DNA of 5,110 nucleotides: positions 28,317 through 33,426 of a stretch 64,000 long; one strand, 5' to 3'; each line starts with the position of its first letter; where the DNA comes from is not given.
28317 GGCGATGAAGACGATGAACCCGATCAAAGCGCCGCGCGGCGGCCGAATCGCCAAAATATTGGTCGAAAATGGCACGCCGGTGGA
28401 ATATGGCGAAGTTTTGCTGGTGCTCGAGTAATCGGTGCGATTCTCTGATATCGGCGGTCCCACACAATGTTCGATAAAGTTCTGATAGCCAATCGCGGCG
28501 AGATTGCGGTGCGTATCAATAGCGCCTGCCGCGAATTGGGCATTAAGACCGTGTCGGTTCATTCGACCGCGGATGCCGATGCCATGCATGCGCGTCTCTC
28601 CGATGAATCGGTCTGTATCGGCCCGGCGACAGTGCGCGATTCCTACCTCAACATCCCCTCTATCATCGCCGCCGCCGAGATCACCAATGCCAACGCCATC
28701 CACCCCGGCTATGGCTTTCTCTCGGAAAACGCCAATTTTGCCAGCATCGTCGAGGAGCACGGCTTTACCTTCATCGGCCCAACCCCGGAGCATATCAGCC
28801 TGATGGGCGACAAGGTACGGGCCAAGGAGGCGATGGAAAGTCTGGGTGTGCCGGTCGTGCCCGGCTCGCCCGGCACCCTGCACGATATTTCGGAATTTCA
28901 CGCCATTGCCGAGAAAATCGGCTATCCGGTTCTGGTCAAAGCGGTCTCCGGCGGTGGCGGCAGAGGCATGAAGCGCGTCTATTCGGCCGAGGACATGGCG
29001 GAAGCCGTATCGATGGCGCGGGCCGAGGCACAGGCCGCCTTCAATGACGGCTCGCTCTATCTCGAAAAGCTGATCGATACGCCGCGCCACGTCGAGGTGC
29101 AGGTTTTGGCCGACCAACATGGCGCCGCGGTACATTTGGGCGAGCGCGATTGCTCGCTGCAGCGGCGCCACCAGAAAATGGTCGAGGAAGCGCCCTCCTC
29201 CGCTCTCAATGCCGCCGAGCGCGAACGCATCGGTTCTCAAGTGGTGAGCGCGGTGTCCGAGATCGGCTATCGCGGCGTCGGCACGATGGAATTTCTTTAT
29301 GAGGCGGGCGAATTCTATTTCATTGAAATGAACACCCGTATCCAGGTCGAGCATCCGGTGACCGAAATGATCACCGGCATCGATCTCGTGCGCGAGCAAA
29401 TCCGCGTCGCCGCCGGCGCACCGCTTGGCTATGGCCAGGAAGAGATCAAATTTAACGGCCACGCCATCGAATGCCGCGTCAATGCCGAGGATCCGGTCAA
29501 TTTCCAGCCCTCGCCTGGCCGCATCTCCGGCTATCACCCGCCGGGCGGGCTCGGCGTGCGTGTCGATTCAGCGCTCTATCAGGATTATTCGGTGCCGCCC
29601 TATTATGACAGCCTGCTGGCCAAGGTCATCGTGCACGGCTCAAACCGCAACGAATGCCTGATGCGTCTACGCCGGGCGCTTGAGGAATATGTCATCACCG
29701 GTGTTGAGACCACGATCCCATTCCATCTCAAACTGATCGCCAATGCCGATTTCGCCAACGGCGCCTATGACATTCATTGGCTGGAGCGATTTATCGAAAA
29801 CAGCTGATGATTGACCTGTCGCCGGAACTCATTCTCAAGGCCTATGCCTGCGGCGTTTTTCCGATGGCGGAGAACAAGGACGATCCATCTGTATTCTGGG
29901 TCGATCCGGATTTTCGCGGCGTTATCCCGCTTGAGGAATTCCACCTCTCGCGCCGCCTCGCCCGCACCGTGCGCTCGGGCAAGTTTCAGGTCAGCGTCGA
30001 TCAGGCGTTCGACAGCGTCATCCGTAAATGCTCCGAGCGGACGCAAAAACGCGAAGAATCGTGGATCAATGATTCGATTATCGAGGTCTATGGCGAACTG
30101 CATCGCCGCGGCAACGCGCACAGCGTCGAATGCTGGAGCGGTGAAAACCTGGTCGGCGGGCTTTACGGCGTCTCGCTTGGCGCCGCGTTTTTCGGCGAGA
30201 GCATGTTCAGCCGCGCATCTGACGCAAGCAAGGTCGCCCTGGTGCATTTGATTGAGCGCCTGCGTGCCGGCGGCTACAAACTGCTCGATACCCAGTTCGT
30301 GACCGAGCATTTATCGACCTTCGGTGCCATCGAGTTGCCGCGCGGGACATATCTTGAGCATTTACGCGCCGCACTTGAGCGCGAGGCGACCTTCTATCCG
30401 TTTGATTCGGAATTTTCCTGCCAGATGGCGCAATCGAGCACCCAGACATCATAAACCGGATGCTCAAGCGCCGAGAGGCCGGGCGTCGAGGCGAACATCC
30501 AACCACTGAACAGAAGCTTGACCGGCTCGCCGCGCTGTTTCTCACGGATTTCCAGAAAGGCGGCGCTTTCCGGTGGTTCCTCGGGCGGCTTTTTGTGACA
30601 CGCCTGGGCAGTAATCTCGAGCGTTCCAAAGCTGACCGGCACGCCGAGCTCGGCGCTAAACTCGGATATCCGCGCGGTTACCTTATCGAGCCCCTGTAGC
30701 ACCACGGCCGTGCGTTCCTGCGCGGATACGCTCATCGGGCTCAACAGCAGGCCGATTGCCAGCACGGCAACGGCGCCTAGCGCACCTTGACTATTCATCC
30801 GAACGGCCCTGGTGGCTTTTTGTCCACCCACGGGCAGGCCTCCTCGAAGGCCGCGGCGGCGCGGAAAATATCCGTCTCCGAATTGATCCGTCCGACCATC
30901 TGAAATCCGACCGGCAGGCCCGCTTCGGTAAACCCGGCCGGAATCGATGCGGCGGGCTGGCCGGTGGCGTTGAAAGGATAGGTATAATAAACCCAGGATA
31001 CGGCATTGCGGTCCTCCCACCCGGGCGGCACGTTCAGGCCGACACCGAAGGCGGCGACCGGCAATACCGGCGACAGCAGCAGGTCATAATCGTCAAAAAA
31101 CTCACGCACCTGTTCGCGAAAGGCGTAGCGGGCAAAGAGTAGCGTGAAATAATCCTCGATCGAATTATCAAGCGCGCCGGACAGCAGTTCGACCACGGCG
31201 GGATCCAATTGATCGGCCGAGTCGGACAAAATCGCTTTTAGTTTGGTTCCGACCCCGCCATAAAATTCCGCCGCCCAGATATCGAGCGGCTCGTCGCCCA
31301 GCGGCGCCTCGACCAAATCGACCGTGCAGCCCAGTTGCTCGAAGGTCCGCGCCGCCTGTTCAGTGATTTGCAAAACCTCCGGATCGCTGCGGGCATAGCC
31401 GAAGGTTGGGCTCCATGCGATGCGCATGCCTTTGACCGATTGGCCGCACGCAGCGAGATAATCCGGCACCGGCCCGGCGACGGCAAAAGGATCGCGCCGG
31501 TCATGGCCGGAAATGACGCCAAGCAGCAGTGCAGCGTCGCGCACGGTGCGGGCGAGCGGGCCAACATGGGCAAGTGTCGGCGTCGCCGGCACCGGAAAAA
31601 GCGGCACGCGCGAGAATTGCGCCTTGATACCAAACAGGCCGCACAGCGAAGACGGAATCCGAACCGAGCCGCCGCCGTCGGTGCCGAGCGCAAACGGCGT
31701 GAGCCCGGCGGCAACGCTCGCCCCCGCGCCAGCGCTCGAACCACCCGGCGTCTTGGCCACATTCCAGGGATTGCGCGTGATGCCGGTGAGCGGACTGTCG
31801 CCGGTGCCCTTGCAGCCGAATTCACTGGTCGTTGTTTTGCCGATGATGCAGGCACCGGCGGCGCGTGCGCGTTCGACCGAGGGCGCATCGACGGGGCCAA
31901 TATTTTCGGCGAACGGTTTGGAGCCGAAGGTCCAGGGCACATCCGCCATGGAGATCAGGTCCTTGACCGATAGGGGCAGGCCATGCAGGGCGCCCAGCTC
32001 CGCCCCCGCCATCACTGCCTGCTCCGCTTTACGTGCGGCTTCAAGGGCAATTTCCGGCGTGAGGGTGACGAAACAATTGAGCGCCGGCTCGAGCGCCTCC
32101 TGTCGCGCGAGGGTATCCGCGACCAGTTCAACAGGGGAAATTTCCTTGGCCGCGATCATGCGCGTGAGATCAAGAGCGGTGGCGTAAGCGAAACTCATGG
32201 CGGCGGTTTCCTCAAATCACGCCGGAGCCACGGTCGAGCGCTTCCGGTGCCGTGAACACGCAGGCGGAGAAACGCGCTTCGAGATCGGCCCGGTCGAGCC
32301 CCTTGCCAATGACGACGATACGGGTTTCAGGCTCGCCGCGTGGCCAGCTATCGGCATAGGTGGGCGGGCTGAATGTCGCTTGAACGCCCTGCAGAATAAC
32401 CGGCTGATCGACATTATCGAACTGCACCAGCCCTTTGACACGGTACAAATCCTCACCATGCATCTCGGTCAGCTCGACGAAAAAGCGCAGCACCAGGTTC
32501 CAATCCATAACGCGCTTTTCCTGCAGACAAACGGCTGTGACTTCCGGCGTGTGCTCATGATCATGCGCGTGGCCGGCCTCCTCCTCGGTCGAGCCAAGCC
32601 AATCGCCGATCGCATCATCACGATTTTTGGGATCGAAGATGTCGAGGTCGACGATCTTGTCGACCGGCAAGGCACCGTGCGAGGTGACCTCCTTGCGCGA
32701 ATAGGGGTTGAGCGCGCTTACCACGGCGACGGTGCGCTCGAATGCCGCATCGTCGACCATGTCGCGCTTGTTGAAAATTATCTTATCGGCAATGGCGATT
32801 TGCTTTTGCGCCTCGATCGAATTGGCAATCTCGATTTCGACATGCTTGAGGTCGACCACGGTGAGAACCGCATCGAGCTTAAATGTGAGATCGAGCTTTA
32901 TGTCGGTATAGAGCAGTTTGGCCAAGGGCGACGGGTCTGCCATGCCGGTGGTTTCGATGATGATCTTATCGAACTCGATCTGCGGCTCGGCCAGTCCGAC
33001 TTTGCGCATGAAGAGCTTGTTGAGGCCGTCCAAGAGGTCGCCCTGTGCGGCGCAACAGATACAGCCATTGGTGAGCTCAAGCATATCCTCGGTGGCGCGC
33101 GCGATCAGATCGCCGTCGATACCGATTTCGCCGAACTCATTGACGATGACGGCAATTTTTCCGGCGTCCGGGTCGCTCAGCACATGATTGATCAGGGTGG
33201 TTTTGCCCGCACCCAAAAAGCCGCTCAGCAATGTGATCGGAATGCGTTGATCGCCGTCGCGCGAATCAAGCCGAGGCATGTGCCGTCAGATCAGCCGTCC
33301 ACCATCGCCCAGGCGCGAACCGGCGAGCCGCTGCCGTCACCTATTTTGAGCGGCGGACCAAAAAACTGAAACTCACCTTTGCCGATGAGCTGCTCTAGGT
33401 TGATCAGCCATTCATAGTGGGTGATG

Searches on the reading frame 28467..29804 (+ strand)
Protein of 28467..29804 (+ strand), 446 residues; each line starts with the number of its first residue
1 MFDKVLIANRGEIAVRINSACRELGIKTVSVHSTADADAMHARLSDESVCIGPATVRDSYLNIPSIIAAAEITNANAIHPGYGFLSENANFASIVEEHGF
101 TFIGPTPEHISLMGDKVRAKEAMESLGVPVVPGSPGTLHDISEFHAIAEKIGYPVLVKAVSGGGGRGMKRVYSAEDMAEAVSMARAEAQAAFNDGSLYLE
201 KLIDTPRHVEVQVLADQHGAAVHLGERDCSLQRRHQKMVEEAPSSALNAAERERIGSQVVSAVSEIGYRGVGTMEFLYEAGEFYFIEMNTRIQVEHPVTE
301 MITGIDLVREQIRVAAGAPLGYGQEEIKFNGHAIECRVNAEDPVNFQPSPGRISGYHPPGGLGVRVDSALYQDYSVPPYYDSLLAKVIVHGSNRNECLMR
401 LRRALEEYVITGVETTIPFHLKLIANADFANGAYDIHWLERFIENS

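Call 40: search_protein_families(library=pfam, proteins=[window:28467-29804:+], max_evalue=0.0001)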
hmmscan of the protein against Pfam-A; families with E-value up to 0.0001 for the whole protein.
window:28467-29804:+ (446 aa): 6 families
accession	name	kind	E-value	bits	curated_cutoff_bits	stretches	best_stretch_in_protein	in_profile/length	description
PF02786.22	CPSase_L_D2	-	1.5e-76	257.1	19.8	1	115-320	1-208/211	Carbamoyl-phosphate synthase L chain, ATP binding domain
PF00289.28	Biotin_carb_N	-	3.2e-44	150.3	25.5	1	1-110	1-110/110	Biotin carboxylase, N-terminal domain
PF02785.25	Biotin_carb_C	-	6.8e-40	136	32.4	1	335-441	1-108/108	Biotin carboxylase C-terminal domain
PF07478.18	Dala_Dala_lig_C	-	2.7e-11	43.8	24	1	124-290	3-174/204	D-ala D-ala ligase C-terminus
PF02222.28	ATP-grasp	-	1.1e-10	41.9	27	1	137-291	15-162/179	ATP-grasp domain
PF02655.19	ATP-grasp_3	-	5.7e-05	23.7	23.2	0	114-293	2-158/160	ATP-grasp domain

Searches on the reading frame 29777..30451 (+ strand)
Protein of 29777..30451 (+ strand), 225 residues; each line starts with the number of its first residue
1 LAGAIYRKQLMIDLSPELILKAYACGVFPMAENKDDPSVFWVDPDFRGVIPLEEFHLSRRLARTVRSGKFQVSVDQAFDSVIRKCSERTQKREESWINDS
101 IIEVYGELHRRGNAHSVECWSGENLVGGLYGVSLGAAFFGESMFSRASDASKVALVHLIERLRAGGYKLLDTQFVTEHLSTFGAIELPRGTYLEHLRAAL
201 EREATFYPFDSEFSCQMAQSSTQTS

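Call 40: search_protein_families(library=pfam, proteins=[window:29777-30451:+], max_evalue=0.0001)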
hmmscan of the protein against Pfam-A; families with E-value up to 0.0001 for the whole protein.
window:29777-30451:+ (225 aa): 1 family
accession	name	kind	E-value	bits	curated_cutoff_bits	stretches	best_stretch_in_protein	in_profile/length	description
PF03588.20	Leu_Phe_trans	-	1.7e-68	229.9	22.7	1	16-188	1-171/171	Leucyl/phenylalanyl-tRNA protein transferase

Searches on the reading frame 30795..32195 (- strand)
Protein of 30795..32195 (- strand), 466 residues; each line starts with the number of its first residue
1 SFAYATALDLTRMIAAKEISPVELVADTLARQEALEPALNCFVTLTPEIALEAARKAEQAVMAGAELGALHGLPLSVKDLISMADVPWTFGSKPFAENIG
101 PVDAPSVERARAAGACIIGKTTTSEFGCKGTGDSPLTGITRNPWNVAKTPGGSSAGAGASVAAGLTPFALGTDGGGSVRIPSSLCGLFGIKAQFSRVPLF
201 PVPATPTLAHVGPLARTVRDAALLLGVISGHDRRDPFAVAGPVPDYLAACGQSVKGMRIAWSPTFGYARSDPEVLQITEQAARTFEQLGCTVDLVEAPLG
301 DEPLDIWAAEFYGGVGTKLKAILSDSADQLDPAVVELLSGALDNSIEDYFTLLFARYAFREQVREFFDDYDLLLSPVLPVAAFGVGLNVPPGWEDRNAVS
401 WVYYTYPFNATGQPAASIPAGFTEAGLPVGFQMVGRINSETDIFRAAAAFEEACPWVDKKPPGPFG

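Call 40: search_protein_families(library=pfam, proteins=[window:30795-32195:-], max_evalue=0.0001)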
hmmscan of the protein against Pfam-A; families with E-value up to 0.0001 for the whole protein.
window:30795-32195:- (466 aa): 1 family
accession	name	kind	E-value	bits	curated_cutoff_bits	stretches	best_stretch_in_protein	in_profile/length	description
PF01425.27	Amidase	-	2.5e-99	333.8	27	1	23-441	1-442/445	Amidase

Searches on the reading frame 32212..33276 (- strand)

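Call 41: search_protein_families(library=pfam, proteins=[window:32212-33276:-], max_evalue=0.0001)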
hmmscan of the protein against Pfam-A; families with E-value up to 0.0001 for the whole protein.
window:32212-33276:- (354 aa): 2 families
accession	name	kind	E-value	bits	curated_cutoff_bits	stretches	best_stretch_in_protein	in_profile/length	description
PF02492.25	cobW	-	3.4e-49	167.3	20.7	1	13-191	1-174/180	CobW/HypB/UreG, nucleotide-binding domain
PF07683.19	CobW_C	-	2.5e-20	72.6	22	1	247-340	2-94/94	Cobalamin synthesis protein cobW C-terminal domain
